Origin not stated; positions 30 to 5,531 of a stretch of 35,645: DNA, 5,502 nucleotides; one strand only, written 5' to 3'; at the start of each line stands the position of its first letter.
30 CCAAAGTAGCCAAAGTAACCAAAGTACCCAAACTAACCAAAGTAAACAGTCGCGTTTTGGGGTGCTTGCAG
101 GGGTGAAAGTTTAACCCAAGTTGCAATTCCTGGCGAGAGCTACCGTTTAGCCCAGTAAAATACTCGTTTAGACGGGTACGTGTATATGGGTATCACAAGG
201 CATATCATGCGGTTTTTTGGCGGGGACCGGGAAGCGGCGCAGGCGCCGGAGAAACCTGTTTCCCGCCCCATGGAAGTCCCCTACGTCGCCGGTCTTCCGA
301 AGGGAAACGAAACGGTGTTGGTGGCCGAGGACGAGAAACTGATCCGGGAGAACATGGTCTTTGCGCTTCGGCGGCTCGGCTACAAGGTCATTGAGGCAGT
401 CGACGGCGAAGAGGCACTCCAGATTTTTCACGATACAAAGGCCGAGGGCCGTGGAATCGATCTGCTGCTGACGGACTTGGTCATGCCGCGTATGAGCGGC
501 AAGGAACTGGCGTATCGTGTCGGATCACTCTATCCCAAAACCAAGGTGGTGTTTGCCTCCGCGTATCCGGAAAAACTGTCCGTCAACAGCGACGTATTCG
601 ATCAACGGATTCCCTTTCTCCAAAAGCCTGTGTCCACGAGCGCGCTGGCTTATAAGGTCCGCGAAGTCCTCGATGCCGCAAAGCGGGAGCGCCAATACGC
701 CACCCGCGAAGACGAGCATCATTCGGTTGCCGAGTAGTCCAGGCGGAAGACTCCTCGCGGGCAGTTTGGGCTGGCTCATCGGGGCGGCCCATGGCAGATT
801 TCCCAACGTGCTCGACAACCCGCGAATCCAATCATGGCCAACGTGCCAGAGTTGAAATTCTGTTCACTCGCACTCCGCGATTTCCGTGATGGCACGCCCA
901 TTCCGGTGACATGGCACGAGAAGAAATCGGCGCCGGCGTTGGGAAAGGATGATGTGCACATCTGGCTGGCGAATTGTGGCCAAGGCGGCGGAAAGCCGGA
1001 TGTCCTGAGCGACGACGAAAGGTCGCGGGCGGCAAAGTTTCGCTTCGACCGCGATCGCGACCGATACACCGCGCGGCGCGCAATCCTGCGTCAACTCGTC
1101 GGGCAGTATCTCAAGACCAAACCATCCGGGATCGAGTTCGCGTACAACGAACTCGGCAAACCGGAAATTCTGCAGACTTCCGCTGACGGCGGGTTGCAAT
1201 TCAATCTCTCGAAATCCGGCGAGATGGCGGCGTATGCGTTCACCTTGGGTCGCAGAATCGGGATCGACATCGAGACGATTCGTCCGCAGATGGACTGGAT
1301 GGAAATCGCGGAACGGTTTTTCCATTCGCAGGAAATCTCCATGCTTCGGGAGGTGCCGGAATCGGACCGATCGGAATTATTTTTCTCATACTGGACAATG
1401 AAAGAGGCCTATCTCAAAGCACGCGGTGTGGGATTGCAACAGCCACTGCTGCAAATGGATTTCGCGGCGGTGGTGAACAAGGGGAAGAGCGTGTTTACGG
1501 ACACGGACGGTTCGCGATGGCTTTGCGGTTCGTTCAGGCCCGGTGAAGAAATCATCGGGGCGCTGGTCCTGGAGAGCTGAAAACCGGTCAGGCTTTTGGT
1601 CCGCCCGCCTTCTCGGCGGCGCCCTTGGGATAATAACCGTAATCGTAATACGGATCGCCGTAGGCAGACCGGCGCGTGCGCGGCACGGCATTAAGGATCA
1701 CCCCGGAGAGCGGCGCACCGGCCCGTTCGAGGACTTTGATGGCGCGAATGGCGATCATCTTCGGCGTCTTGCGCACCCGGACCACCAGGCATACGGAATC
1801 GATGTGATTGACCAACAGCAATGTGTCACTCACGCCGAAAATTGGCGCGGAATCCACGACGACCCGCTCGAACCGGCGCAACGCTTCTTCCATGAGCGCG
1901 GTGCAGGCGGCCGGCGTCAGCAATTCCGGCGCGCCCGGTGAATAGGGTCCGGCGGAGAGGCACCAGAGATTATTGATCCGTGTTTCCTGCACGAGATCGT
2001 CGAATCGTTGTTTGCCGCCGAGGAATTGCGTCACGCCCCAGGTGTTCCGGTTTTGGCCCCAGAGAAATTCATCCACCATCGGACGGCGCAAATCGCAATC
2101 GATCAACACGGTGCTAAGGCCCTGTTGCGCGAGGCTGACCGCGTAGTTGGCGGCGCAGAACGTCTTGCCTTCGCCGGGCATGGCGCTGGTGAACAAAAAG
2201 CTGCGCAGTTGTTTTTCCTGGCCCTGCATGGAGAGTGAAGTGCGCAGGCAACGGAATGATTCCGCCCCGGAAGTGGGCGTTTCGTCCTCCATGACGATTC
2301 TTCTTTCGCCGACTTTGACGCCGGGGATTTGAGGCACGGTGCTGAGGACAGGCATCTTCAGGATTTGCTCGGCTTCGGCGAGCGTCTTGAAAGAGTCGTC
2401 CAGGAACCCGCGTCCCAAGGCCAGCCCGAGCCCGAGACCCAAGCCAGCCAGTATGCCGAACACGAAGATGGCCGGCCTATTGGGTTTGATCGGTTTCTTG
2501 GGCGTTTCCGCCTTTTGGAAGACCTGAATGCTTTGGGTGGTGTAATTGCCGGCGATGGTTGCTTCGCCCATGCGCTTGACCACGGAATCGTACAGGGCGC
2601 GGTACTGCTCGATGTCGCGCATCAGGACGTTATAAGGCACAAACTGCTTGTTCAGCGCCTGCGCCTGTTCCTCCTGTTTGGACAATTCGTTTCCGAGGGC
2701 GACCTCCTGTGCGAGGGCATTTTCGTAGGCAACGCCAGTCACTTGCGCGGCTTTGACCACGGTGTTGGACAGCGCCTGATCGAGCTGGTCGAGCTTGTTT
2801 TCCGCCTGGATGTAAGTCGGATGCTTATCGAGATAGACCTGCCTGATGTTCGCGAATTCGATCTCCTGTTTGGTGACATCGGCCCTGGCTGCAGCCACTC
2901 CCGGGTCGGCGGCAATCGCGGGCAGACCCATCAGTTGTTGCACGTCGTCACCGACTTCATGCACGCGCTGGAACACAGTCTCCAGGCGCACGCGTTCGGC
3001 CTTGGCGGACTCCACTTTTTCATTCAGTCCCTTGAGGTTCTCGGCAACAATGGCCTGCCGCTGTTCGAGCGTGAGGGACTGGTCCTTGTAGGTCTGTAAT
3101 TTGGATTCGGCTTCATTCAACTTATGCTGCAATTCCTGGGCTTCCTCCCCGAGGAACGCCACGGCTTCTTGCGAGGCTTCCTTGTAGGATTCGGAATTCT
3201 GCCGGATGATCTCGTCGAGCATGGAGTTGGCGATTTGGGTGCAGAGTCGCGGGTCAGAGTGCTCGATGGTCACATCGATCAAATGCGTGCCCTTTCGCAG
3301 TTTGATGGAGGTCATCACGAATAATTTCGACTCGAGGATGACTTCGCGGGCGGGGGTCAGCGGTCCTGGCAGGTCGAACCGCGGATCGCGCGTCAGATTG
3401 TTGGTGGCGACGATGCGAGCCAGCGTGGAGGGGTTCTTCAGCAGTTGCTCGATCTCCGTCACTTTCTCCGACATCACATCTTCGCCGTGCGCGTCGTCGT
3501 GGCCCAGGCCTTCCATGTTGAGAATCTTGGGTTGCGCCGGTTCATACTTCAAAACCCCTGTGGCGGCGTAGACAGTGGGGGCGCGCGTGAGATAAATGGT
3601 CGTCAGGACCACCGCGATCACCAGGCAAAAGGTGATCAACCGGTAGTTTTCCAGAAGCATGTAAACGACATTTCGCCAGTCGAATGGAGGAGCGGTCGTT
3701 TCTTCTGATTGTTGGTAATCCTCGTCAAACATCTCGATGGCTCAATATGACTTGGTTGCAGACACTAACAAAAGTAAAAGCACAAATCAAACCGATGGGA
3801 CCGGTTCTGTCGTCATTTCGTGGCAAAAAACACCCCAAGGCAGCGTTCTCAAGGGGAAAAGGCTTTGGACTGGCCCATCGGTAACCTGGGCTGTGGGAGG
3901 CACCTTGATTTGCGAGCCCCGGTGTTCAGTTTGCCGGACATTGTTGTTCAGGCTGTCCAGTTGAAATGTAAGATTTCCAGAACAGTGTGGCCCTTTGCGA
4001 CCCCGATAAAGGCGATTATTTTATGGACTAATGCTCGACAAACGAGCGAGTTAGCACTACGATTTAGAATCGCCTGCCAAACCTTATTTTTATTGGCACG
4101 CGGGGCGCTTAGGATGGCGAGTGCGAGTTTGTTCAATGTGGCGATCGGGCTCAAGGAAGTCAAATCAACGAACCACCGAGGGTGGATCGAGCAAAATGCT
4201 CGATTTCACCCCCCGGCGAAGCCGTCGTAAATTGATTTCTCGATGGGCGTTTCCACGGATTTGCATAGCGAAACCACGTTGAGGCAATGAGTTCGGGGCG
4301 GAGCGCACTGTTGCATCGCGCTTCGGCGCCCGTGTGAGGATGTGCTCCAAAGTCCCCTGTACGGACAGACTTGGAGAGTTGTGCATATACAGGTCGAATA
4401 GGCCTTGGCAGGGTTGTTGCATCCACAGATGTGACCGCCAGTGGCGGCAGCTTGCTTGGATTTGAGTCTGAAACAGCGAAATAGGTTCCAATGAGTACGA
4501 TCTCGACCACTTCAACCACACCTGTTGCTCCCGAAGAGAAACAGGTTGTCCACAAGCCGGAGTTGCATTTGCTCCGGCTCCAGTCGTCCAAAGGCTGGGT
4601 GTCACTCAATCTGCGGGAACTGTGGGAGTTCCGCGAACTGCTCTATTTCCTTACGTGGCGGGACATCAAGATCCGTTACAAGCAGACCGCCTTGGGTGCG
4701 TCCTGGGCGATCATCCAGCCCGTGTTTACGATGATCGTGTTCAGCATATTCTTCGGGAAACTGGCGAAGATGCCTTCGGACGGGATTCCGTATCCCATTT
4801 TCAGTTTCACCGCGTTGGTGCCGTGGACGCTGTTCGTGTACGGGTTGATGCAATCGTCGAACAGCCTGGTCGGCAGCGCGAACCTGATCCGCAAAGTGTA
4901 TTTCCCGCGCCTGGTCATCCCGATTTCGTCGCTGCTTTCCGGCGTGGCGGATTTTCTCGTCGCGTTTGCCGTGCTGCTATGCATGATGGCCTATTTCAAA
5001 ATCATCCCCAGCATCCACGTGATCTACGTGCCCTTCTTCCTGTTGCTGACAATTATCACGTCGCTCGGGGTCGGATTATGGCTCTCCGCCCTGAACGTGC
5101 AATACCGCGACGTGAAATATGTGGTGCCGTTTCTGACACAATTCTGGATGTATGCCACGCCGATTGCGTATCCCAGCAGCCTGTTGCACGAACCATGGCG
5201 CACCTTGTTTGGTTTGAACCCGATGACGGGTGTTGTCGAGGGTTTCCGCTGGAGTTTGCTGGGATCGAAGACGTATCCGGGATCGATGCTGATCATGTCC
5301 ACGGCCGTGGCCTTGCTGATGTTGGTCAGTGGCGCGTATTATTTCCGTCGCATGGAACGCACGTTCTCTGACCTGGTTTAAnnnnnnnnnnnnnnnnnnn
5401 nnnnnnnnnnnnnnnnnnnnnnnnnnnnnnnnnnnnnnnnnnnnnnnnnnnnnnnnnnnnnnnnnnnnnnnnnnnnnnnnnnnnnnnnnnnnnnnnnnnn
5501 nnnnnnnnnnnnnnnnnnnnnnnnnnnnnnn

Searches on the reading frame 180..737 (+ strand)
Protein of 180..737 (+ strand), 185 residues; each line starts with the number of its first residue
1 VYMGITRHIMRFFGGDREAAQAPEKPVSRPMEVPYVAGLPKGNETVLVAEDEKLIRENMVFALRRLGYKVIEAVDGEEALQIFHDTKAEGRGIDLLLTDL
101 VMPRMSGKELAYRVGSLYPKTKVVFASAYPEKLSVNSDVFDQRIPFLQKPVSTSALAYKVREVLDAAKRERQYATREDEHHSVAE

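Call 6: search_protein_families(library=pfam, proteins=[window:180-737:+], max_evalue=0.01)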
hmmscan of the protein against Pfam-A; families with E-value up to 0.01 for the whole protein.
window:180-737:+ (185 aa): 1 family
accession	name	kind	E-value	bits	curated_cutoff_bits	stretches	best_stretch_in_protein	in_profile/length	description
PF00072.30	Response_reg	-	9e-16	58.5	30.2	1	46-160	1-110/111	Response regulator receiver domain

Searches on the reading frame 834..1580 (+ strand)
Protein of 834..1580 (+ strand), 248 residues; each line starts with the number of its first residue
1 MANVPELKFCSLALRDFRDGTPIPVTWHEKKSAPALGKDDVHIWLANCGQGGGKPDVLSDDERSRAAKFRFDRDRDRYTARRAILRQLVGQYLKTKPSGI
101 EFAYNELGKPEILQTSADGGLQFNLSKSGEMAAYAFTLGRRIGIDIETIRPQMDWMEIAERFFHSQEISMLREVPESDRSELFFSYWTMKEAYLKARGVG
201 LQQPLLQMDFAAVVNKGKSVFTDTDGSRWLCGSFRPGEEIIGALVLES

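Call 6: search_protein_families(library=pfam, proteins=[window:834-1580:+], max_evalue=0.01)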
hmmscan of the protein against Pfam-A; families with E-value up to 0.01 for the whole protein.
window:834-1580:+ (248 aa): 2 families
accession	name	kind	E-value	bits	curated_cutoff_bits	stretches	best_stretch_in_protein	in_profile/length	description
PF01648.25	ACPS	-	5.1e-19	68.8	25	1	141-224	1-87/111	4'-phosphopantetheinyl transferase superfamily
PF22624.1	AASDHPPT_N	-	3e-09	37.5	27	1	57-135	16-96/100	4'-phosphopantetheinyl transferase, N-terminal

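Call 7: search_protein_families(library=ncbifam, proteins=[window:834-1580:+], max_evalue=0.01)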
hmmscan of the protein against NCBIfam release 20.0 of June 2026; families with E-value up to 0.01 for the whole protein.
window:834-1580:+ (248 aa): 7 families
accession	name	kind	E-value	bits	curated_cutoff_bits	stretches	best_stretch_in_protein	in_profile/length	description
NF042922.1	4PPT_HetI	equivalog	2.2e-49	167.9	370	1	26-245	4-223/235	4'-phosphopantetheinyl transferase HetI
NF007676.0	PRK10351.1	equivalog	3.5e-19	69.2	174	1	75-203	31-149/195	4'-phosphopantetheinyl transferase AcpT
NF047349.1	4PPT_AusB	equivalog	3e-16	59.5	225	1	63-210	26-161/205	aureusimine biosynthesis 4'-phosphopantetheinyl transferase AusB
TIGR00556.1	pantethn_trn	domain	1.1e-11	45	45.35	1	141-213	4-81/128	phosphopantetheine--protein transferase domain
NF011253.0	PRK14659.1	equivalog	0.00061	20.4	156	0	158-210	26-79/123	holo-[acyl-carrier-protein] synthase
NF011250.0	PRK14656.1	equivalog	0.0014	18.7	175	0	158-214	26-80/126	holo-[acyl-carrier-protein] synthase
TIGR00516.1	acpS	equivalog_domain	0.0042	17.4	59.8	0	155-211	23-77/125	holo-ACP synthase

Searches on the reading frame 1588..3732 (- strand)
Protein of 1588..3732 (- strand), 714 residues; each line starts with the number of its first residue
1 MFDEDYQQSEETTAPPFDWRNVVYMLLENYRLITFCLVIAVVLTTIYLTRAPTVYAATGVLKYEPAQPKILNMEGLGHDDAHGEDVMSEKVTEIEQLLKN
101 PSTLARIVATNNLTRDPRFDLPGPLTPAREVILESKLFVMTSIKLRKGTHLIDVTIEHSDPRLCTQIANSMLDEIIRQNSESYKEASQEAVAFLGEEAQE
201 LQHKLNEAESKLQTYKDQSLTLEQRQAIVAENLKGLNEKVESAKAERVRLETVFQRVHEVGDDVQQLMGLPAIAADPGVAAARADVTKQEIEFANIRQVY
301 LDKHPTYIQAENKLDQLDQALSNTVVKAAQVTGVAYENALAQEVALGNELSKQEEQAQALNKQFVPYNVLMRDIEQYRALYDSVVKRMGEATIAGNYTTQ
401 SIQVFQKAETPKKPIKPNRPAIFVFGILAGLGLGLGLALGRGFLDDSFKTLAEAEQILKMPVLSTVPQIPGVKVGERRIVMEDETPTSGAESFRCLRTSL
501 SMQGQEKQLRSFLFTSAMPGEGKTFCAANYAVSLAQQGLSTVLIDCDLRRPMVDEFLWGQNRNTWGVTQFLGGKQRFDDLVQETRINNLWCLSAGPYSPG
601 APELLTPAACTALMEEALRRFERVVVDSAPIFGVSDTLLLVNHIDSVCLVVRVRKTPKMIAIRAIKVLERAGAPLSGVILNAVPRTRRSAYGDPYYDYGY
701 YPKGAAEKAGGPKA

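Call 6: search_protein_families(library=pfam, proteins=[window:1588-3732:-], max_evalue=0.01)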
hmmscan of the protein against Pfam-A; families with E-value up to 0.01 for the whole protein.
window:1588-3732:- (714 aa): 5 families
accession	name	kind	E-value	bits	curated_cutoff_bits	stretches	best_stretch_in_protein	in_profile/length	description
PF13807.11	GNVR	-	2.5e-09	37.4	27.7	1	370-441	9-80/82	G-rich domain on putative tyrosine kinase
PF01656.29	CbiA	-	2.5e-06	27.9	25.4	1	515-683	4-83/125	CobQ/CobB/MinD/ParA nucleotide binding domain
PF10609.15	ParA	-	0.00058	19.8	27.1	1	515-681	9-173/246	NUBPL iron-transfer P-loop NTPase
PF02706.20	Wzz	-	0.0018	19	25.5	1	18-107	4-87/91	Chain length determinant protein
PF13614.12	AAA_31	-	0.0032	17.9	27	0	520-636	12-133/177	AAA domain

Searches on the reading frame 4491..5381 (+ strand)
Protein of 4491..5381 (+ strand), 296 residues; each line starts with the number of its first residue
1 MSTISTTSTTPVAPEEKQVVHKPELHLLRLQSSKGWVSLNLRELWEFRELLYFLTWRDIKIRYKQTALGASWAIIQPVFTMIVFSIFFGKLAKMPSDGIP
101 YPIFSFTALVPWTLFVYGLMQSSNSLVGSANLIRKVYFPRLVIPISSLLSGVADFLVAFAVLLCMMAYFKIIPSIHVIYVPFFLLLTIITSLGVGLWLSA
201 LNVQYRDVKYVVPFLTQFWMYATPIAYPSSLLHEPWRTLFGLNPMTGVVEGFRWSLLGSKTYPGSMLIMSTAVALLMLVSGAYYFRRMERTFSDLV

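Call 6: search_protein_families(library=pfam, proteins=[window:4491-5381:+], max_evalue=0.01)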
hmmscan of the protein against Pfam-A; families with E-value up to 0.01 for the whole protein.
window:4491-5381:+ (296 aa): 2 families
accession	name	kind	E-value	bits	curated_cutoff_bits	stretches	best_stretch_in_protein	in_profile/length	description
PF01061.29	ABC2_membrane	-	2.5e-20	73.4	26.9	1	50-256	2-210/211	ABC-2 type transporter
PF12698.13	ABC2_membrane_3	-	0.00044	19.9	31.6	1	152-278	212-343/347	ABC-2 family transporter protein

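Call 88: search_protein_families(library=ncbifam, proteins=[window:4491-5381:+], max_evalue=0.00001)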
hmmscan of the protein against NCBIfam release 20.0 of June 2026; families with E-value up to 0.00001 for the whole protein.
window:4491-5381:+ (296 aa): 2 families
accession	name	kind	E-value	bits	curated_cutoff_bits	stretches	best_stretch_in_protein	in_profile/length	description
NF050109.1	galactan_ABC_perm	equivalog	4.2e-14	52.7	380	1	40-273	13-250/272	galactan export ABC transporter permease subunit Wzm/RfbD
NF050053.1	CapPschTportKpsM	equivalog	5.9e-11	42.8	300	1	50-288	4-252/257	capsule polysaccharide transporter KpsM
